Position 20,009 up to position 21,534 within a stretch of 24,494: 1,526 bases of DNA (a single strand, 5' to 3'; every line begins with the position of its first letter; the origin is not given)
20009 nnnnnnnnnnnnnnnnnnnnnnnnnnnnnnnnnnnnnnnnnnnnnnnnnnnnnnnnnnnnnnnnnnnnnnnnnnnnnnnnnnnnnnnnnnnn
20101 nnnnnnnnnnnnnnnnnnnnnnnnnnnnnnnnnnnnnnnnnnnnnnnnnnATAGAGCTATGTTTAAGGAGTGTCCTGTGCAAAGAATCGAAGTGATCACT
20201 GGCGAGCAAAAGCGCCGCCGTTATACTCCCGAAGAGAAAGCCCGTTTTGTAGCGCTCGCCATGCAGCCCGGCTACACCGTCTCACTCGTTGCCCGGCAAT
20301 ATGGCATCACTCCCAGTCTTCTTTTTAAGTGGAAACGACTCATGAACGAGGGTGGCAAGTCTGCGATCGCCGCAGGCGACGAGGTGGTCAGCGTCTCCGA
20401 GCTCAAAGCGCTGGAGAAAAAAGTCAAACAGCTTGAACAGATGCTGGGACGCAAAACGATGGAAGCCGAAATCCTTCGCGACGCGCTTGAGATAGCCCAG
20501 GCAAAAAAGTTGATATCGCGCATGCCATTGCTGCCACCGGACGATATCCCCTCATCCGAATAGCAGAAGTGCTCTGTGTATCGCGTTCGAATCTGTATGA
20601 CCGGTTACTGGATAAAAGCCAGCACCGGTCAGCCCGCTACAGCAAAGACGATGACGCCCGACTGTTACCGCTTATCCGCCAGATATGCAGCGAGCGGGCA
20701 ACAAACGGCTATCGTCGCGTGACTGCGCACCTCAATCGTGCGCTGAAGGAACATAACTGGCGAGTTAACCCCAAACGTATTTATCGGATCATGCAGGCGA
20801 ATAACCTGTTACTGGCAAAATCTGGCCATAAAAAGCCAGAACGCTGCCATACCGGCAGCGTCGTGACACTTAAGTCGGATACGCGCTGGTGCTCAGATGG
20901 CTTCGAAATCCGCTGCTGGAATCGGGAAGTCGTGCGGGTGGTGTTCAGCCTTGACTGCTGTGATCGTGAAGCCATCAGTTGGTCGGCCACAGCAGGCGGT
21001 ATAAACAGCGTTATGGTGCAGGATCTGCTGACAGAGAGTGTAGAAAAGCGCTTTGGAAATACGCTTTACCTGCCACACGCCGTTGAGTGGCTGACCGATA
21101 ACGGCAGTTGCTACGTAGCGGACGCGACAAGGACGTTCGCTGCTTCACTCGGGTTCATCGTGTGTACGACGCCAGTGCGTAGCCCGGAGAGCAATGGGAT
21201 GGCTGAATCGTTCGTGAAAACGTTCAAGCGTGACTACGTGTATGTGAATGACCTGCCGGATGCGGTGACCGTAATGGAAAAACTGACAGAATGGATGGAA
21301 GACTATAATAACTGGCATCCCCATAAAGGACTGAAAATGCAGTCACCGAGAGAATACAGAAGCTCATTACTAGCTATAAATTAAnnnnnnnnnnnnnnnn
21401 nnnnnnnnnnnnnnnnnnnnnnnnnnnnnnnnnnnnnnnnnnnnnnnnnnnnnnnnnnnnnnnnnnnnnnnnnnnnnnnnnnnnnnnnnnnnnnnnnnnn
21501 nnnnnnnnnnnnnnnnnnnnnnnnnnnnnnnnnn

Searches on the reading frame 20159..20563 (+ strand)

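Call 29: search_protein_families(library=phrogs, proteins=[window:20159-20563:+], max_evalue=0.001)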
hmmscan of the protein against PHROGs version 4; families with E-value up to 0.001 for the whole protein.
window:20159-20563:+ (134 aa): 7 families
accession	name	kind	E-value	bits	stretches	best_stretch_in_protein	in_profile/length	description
phrog_18537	-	unknown function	3.3e-17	63.6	1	70-128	1-59/61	-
phrog_151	-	integration and excision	1.6e-16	61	1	13-117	119-227/582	transposase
phrog_16647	-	unknown function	2.7e-16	60.3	1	11-65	2-56/58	-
phrog_1013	-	integration and excision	2e-12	48.3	1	16-70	8-62/133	transposase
phrog_2422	-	integration and excision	3.9e-10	40.5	1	10-69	90-149/221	transposase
phrog_32340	-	unknown function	1.8e-08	35.1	1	18-61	10-53/55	-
phrog_157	-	integration and excision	1.4e-05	25.3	1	8-113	104-202/580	transposase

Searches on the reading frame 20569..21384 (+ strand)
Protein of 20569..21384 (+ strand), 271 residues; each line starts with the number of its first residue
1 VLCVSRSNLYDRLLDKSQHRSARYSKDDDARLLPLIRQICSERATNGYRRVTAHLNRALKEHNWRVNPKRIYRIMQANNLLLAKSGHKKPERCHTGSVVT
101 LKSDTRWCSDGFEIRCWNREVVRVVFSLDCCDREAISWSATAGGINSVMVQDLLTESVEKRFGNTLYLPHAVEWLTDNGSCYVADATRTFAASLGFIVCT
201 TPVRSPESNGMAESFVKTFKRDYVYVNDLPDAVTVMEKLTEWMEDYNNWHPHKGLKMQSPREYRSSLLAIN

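Call 29: search_protein_families(library=phrogs, proteins=[window:20569-21384:+], max_evalue=0.001)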
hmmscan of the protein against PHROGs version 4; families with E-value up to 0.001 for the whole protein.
window:20569-21384:+ (271 aa): 6 families
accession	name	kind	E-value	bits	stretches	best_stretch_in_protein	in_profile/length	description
phrog_157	-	integration and excision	1.2e-58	200.5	1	2-265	225-485/580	transposase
phrog_956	-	integration and excision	1.3e-25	91.3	1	124-265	64-199/436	transposase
phrog_8463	-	integration and excision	3.2e-13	50.4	1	168-267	201-305/380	transposase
phrog_310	-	integration and excision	9.7e-10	38.9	1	26-268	187-465/696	transposase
phrog_4869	-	unknown function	2.8e-06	28.3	1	3-92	23-106/172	-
phrog_1157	-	integration and excision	0.00055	20.3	0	177-256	207-287/422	transposase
